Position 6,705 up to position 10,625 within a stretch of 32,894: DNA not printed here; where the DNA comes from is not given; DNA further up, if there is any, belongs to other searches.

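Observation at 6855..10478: One 1207-aa polypeptide fuses a WaaL/Wzy-like domain, a TagA-type GT26 domain and an LtaS/OpgB-type phosphoglycerol transferase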

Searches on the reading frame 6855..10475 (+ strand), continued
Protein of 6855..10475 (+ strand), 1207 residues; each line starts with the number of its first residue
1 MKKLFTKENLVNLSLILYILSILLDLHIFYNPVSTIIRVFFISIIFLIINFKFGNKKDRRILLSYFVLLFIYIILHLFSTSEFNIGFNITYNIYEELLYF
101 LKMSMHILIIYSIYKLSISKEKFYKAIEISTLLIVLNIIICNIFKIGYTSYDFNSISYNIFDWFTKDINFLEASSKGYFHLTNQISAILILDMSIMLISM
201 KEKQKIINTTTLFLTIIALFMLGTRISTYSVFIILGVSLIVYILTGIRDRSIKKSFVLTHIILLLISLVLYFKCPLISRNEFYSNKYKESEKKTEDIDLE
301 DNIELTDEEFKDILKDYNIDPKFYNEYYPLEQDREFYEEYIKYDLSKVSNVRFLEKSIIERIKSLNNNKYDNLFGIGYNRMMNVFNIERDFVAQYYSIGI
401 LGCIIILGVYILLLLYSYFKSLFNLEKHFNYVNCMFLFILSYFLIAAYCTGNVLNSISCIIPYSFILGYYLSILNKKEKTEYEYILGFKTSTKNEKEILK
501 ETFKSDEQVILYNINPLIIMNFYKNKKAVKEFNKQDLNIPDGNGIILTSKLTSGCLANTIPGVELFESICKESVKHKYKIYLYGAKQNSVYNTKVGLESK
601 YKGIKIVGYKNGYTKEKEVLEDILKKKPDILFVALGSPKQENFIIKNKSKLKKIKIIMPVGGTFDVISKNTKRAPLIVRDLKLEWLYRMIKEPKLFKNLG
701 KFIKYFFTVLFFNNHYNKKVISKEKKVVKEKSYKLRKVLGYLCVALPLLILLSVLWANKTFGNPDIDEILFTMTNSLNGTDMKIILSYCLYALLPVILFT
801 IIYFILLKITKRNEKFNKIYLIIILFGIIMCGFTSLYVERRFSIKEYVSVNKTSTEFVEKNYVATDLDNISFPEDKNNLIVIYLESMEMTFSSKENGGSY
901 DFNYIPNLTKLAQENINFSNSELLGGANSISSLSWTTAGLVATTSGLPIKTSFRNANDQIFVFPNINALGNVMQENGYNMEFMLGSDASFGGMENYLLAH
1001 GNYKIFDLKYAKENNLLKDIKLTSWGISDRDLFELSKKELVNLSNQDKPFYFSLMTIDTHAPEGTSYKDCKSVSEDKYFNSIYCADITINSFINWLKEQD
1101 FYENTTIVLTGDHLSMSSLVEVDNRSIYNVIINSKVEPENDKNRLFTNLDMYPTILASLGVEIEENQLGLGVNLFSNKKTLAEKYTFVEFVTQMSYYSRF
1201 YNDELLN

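Call 24: search_protein_representatives(protein=window:6876-10475:+)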
Query: 1200 residues. Proteins with E-value up to 0.001 (for the whole library): 18164; up to 1e-10: 9234; up to 1e-30: 1694. The best 150 are listed.
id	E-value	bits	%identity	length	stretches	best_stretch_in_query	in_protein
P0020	2.8e-228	777.2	55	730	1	3-709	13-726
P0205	3.5e-150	518.6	42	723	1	2-704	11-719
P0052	1.1e-147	510.3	43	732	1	2-711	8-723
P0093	1.4e-144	500.0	48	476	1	727-1199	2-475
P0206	1.7e-137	476.5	34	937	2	732-1195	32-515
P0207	1.0e-126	440.8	50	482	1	1-465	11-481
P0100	1.1e-123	430.8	47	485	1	726-1196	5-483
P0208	5.5e-121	421.9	47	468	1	727-1200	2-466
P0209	7.9e-110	384.9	44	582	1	3-583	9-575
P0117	8.9e-108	378.1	42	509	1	715-1199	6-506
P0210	2.8e-103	363.2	33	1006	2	723-1199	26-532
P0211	4.4e-103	362.6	42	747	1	735-1196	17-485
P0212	6.2e-103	362.1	41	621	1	719-1191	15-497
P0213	1.6e-100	354.1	40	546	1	731-1199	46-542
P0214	3.6e-100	352.9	42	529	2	825-1199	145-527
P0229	2.1e-96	340.4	39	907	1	730-1194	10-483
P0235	7.8e-96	338.6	38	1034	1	711-1191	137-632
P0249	5.2e-94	332.5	38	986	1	713-1194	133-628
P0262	6.9e-93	328.8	38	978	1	739-1182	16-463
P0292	2.0e-91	324.0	38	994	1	727-1182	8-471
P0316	3.7e-90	319.8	37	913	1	730-1182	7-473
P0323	6.3e-90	319.0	39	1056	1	717-1199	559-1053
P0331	1.2e-89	318.0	38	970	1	733-1193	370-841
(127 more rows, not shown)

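Call 25: search_protein_families(library=pfam, proteins=[P0206, P0210, P0323, P0331, P0235, P0249, P0229, P0262, P0292, P0316], max_evalue=0.00001)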
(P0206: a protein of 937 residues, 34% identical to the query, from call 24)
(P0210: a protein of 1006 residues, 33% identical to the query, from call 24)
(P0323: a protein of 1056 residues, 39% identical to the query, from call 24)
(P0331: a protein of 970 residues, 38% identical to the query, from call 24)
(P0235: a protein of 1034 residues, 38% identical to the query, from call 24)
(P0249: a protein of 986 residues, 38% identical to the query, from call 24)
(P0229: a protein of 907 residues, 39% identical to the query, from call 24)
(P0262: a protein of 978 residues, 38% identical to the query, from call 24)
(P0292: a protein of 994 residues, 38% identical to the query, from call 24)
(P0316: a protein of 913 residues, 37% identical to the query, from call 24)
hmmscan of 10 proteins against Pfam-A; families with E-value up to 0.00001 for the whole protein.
P0206 (937 aa): 1 family
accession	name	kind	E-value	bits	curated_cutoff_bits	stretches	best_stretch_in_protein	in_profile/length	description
PF00884.28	Sulfatase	-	3.5e-42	145.2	25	2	597-884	1-301/301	Sulfatase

P0210 (1006 aa): 1 family
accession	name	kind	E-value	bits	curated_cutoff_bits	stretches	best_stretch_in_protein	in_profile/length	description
PF00884.28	Sulfatase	-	1e-27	97.7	25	2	270-454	74-268/301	Sulfatase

P0323 (1056 aa): 1 family
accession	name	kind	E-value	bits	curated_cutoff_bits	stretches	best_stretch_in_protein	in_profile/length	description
PF00884.28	Sulfatase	-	2.6e-18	66.8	25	1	716-1008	1-301/301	Sulfatase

P0331 (970 aa): 1 family
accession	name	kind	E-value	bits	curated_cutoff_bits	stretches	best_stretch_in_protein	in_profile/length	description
PF00884.28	Sulfatase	-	1.3e-19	71.1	25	1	508-801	1-300/301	Sulfatase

P0235 (1034 aa): 2 families
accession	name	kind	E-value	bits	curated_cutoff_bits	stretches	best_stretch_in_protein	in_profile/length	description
PF00884.28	Sulfatase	-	3e-08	33.8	25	1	303-544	2-243/301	Sulfatase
PF20990.2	DUF2207_C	-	3.5e-06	27.3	33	1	84-234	61-186/247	Predicted membrane protein (DUF2207) C-terminal domain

P0249 (986 aa): 1 family
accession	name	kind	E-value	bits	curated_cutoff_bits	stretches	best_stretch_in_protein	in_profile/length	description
PF00884.28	Sulfatase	-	1.6e-10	41.2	25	1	293-534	1-241/301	Sulfatase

P0229 (907 aa): 1 family
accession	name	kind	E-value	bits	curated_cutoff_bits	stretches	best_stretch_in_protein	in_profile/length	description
PF00884.28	Sulfatase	-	1.8e-17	64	25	1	151-443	1-301/301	Sulfatase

P0262 (978 aa): 2 families
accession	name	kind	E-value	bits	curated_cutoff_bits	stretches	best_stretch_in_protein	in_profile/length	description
PF00884.28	Sulfatase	-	4.8e-19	69.2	25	1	144-435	2-301/301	Sulfatase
PF15711.10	ILEI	-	1.5e-10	41.9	27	0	706-729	2-26/90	Interleukin-like EMT inducer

P0292 (994 aa): 1 family
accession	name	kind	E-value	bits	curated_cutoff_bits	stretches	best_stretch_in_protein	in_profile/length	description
PF00884.28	Sulfatase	-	4.7e-12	46.3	25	1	231-392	70-243/301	Sulfatase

P0316 (913 aa): 2 families
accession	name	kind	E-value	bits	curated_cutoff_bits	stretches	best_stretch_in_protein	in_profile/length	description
PF00884.28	Sulfatase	-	3.6e-16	59.8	25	1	151-444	1-300/301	Sulfatase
PF15711.10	ILEI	-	9.6e-16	58.5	27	1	716-828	1-85/90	Interleukin-like EMT inducer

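Call 26: find_related_loci(query=window:6855-10475:+, collection=genome_contigs, flank=10000)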
Query window:6855-10475:+ (1207 aa) in genome_contigs; peptide patterns used: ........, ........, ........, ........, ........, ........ (x = any residue, [..] = any of these).
105 stretches matched a pattern; 53 encode a relative of the query (tblastn E <= 1e-3); 53 distinct loci.
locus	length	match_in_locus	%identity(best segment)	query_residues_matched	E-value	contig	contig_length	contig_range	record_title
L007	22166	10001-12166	58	1-716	0e+0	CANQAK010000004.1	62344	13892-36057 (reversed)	MAG: uncultured Bacilli bacterium isolate Lapin-001__bin81 genome assembly, contig: Lapin-001__NODE_674_length_62344_cov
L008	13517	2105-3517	42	756-1206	5e-105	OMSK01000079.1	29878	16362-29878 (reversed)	uncultured Firmicutes bacterium isolate RUG832 genome assembly, contig: k87_43846337, whole genome shotgun sequence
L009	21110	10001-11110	48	840-1203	9e-99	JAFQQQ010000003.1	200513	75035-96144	MAG: Bacilli bacterium isolate RGIG2062 Goat_Colon-2__c190, whole genome shotgun sequence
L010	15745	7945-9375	41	720-1206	5e-97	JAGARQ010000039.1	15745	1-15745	MAG: Bacilli bacterium isolate RGIG8711 Water_deer_Colon-3__c268240, whole genome shotgun sequence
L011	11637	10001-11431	41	752-1206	1e-95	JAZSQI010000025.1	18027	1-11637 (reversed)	MAG: Clostridia bacterium isolate T1900044543_TS20190009.MAGScoT_cleanbin_000019 SGB_93_k141_2481399, whole genome shotg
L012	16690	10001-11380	39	767-1206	3e-94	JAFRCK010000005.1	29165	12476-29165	MAG: Bacilli bacterium isolate RGIG2368 Goat_Ileum-3__c10484, whole genome shotgun sequence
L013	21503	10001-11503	37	723-1207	2e-93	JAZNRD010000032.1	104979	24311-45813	MAG: Acutalibacteraceae bacterium isolate T1900044819_TS20190285.MAGScoT_cleanbin_000005 SGB_2835_k141_714827, whole gen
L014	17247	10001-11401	40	738-1184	1e-92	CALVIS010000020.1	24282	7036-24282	MAG: uncultured Bacilli bacterium isolate BRZ_FH__bin24 genome assembly, contig: BRZ_FH__NODE_2093_length_24282_cov_17.6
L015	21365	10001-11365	38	756-1203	7e-92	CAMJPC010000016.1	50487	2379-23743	MAG: uncultured Clostridia bacterium isolate SRR12081298_bin.36_metaWRAP_v1.3_MAG genome assembly, contig: ERZ12289774.6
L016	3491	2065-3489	38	734-1183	1e-93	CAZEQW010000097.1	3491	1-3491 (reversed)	MAG TPA_asm: uncultured Erysipelothrix sp. isolate SRP294416_co2_746 genome assembly, contig: NODE_58215_length_3491_cov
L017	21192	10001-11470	37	729-1197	1e-91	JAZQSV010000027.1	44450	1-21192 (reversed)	MAG: Acutalibacteraceae bacterium isolate T1900045195_TC20190191.MAGScoT_cleanbin_000011 SGB_5315_k141_132104, whole gen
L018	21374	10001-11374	39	753-1185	9e-92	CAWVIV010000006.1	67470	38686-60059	MAG: uncultured Bacilli bacterium isolate metabat2_pooled_metaflye.372 MAG genome assembly, contig: contig_28228, whole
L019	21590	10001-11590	35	688-1205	1e-90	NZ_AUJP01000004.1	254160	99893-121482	Butyrivibrio sp. MB2005 G610DRAFT_scaffold00003.3_C, whole genome shotgun sequence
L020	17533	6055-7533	36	715-1205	4e-90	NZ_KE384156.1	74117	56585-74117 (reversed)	Butyrivibrio sp. WCD3002 G608DRAFT_scaffold00016.16, whole genome shotgun sequence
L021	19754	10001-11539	35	717-1206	7e-90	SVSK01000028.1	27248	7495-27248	MAG: Oscillospiraceae bacterium isolate SIG667 NODE_35275_length_27248_cov_7.251945, whole genome shotgun sequence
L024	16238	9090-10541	38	750-1207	3e-88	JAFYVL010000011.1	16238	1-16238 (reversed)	MAG: Oscillospiraceae bacterium isolate RGIG7458 Water_buffalos_Colon-1__c68769, whole genome shotgun sequence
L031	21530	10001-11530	36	718-1207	4e-86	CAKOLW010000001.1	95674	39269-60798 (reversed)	MAG: uncultured Bacilli bacterium isolate REFINED_METABAT215_TOP10_CONTIGS_1500_ASSEMBLY_K77_MERGED__Hadza_MoBio_hadza-E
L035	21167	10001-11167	42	824-1207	1e-84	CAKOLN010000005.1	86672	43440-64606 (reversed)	MAG: uncultured Bacilli bacterium isolate REFINED_METABAT215_TOP10_CONTIGS_1500_ASSEMBLY_K77_MERGED__Hadza_MoBio_hadza-A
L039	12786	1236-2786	35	706-1207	4e-83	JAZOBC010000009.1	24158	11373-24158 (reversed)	MAG: Clostridia bacterium isolate T1900044759_TS20190225.MAGScoT_cleanbin_000023 SGB_2340_k141_4082438, whole genome sho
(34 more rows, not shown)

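Call 31: find_encoding_contigs(protein=P0078, flank=10000, max_places=2)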
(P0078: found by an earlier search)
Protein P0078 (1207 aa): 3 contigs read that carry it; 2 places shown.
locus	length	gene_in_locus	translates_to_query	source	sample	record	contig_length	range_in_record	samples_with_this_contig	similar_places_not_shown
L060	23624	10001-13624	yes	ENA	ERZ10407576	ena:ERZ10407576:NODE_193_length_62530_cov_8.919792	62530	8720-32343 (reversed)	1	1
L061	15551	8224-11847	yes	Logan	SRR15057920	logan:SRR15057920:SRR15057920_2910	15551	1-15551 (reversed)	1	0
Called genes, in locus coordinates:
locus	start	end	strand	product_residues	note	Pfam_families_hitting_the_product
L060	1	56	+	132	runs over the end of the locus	PF00380:Ribosomal_S9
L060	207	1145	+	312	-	PF07751:Abi_2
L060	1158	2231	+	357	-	PF00089:Trypsin, PF13365:Trypsin_2, PF00595:PDZ (faint), PF13180:PDZ_2, PF17820:PDZ_6 (weak)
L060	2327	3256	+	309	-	PF00781:DAGK_cat, PF19279:YegS_C (weak)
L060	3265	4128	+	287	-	PF02666:PS_Dcarbxylase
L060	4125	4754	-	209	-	PF14378:PAP2_3 (weak), PF01569:PAP2 (weak)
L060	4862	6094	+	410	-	PF00375:SDF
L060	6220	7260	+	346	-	PF00953:Glycos_transf_4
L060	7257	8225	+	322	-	PF01210:NAD_Gly3P_dh_N, PF02558:ApbA, PF03807:F420_oxidored (weak), PF07479:NAD_Gly3P_dh_C, PF20618:GPD_NAD_C_bact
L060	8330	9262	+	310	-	PF00535:Glycos_transf_2, PF10111:Glyco_tranf_2_2 (weak), PF13641:Glyco_tranf_2_3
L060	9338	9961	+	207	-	PF01066:CDP-OH_P_transf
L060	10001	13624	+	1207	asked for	PF13425:O-antigen_lig, PF03808:Glyco_tran_WecG, PF00884:Sulfatase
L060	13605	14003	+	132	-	PF04138:GtrA_DPMS_TM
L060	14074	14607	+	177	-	PF00132:Hexapep, PF14602:Hexapep_2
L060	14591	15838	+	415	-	PF13425:O-antigen_lig, PF04932:Wzy_C (weak), PF13425:O-antigen_lig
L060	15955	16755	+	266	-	PF01061:ABC2_membrane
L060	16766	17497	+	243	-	PF00005:ABC_tran, PF13304:AAA_21 (faint)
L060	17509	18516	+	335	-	PF01073:3Beta_HSD, PF01370:Epimerase, PF02719:Polysacc_synt_2, PF04321:RmlD_sub_bind (weak), PF05368:NmrA, PF16363:GDP_Man_Dehyd, PF13460:NAD_binding_10, PF08485:Polysacc_syn_2C, +2 more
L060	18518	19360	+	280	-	PF01370:Epimerase, PF04321:RmlD_sub_bind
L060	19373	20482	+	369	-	PF02350:Epimerase_2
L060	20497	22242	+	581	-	PF00535:Glycos_transf_2, PF10111:Glyco_tranf_2_2, PF00535:Glycos_transf_2, PF10111:Glyco_tranf_2_2, PF13641:Glyco_tranf_2_3 (weak)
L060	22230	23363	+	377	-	PF20706:GT4-conflict, PF00534:Glycos_transf_1, PF13692:Glyco_trans_1_4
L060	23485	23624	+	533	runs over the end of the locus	PF20706:GT4-conflict, PF00534:Glycos_transf_1, PF13692:Glyco_trans_1_4, PF08660:Alg14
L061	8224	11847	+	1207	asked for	PF13425:O-antigen_lig, PF03808:Glyco_tran_WecG, PF00884:Sulfatase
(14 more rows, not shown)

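Call 32: find_encoding_contigs(protein=P0074, flank=10000, max_places=1)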
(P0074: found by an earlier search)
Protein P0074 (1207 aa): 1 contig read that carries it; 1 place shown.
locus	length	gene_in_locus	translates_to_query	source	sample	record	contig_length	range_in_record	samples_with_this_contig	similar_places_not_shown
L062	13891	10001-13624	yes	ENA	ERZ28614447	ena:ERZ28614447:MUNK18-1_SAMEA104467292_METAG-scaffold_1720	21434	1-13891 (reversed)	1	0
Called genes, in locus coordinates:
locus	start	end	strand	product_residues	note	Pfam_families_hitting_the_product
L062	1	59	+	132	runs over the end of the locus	PF00380:Ribosomal_S9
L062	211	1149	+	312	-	PF07751:Abi_2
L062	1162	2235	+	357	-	PF00089:Trypsin, PF13365:Trypsin_2, PF00595:PDZ (weak), PF13180:PDZ_2, PF17820:PDZ_6 (weak)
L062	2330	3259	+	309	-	PF00781:DAGK_cat, PF19279:YegS_C (weak)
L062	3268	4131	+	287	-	PF02666:PS_Dcarbxylase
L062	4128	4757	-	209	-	PF14378:PAP2_3 (weak), PF01569:PAP2 (weak)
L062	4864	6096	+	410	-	PF00375:SDF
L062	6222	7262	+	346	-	PF00953:Glycos_transf_4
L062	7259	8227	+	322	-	PF01210:NAD_Gly3P_dh_N, PF02558:ApbA, PF03807:F420_oxidored (weak), PF07479:NAD_Gly3P_dh_C, PF20618:GPD_NAD_C_bact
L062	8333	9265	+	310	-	PF00535:Glycos_transf_2, PF10111:Glyco_tranf_2_2 (weak), PF13641:Glyco_tranf_2_3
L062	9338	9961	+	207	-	PF01066:CDP-OH_P_transf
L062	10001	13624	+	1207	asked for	PF13425:O-antigen_lig, PF03808:Glyco_tran_WecG, PF00884:Sulfatase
